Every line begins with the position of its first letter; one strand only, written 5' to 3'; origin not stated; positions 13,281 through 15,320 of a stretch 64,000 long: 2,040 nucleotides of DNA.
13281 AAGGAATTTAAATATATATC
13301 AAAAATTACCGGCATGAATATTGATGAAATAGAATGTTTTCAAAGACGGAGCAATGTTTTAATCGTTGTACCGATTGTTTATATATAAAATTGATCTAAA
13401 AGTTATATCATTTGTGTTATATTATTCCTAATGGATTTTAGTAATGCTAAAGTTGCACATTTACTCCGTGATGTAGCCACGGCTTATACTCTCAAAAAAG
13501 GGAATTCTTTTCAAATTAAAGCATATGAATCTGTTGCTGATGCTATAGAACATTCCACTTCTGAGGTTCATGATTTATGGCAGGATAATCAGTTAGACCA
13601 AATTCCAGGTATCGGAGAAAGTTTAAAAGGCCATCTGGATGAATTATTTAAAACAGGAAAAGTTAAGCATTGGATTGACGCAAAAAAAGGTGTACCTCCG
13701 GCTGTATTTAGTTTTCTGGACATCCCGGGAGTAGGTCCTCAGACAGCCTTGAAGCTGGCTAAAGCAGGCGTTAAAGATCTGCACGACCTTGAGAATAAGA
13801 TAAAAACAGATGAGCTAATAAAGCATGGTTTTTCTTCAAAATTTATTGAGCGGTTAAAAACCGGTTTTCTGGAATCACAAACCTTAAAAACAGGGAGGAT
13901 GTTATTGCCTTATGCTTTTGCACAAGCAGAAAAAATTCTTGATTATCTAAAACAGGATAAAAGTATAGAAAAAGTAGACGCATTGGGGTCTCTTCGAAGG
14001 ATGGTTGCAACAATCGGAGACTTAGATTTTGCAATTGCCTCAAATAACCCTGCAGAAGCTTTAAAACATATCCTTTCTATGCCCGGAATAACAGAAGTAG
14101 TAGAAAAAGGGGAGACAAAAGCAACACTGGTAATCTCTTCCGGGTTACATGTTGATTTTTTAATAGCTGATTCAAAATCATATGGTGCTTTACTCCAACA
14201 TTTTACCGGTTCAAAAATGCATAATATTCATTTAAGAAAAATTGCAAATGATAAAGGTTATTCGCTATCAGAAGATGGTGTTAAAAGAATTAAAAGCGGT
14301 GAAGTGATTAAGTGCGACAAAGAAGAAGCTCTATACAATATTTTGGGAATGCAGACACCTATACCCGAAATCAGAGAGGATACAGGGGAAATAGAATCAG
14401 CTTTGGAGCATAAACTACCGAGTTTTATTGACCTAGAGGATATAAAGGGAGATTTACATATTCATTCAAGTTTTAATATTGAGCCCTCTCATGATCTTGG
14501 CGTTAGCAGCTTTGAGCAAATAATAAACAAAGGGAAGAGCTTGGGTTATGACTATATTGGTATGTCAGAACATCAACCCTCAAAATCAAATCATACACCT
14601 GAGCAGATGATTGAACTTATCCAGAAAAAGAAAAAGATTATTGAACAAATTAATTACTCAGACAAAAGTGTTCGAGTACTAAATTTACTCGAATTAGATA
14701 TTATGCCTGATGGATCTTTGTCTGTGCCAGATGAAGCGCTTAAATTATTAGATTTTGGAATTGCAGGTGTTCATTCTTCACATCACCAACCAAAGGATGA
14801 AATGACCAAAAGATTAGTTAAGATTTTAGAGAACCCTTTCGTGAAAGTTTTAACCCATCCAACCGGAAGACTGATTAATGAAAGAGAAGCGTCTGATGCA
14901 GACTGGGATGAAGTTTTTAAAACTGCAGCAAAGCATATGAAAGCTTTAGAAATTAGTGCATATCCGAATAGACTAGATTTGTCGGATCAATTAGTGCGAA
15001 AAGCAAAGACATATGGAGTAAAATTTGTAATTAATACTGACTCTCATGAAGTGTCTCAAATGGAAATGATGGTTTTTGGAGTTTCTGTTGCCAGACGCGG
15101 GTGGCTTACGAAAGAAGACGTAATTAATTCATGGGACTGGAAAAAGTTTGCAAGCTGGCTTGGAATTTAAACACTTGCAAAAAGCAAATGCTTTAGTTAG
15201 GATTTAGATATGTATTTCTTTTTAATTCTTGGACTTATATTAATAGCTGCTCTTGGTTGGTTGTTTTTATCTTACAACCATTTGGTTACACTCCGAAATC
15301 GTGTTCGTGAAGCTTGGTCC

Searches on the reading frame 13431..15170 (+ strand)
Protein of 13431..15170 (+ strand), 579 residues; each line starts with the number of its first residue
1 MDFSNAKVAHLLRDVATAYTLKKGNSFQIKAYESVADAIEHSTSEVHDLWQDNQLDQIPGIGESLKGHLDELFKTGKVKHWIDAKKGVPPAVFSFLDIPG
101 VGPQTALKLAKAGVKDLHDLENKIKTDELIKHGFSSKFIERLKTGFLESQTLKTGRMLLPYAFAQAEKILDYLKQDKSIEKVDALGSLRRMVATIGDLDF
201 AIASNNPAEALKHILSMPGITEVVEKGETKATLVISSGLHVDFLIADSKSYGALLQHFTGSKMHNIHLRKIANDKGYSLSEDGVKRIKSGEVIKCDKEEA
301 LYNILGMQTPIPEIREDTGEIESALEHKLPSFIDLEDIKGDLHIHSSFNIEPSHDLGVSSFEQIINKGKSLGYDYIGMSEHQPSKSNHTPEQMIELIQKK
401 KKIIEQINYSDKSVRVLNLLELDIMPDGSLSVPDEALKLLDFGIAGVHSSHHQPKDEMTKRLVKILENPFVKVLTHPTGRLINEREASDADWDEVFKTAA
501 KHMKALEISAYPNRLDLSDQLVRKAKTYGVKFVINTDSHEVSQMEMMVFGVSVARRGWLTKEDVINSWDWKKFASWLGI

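Call 27: search_protein_families(library=pfam, proteins=[window:13431-15170:+], max_evalue=0.01)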
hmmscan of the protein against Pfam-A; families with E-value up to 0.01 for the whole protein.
window:13431-15170:+ (579 aa): 8 families
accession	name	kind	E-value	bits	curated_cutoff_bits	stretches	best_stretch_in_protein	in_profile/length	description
PF14791.11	DNA_pol_B_thumb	-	1.1e-19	70.4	25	1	255-316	2-63/63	DNA polymerase beta thumb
PF14716.13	HHH_8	-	2.2e-13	50.8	30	1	5-77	3-72/73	Helix-hairpin-helix domain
PF14520.12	HHH_5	-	8.6e-08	33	27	1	96-137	5-46/57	Helix-hairpin-helix domain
PF10391.15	DNA_pol_lambd_f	-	8.2e-07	29.2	29.8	1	95-129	3-36/51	Fingers domain of DNA polymerase lambda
PF21999.2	IMS_HHH_1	-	2.7e-05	25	27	1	97-130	2-34/53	DNA polymerase-iota, thumb domain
PF11731.14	Cdd1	-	8.4e-05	23.1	25.5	0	93-123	6-36/86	Pathogenicity locus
PF00633.29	HHH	-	0.0015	18.7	24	0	92-108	10-26/30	Helix-hairpin-helix motif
PF02811.25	PHP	-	0.0034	18.2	26.4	0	341-425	1-66/164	PHP domain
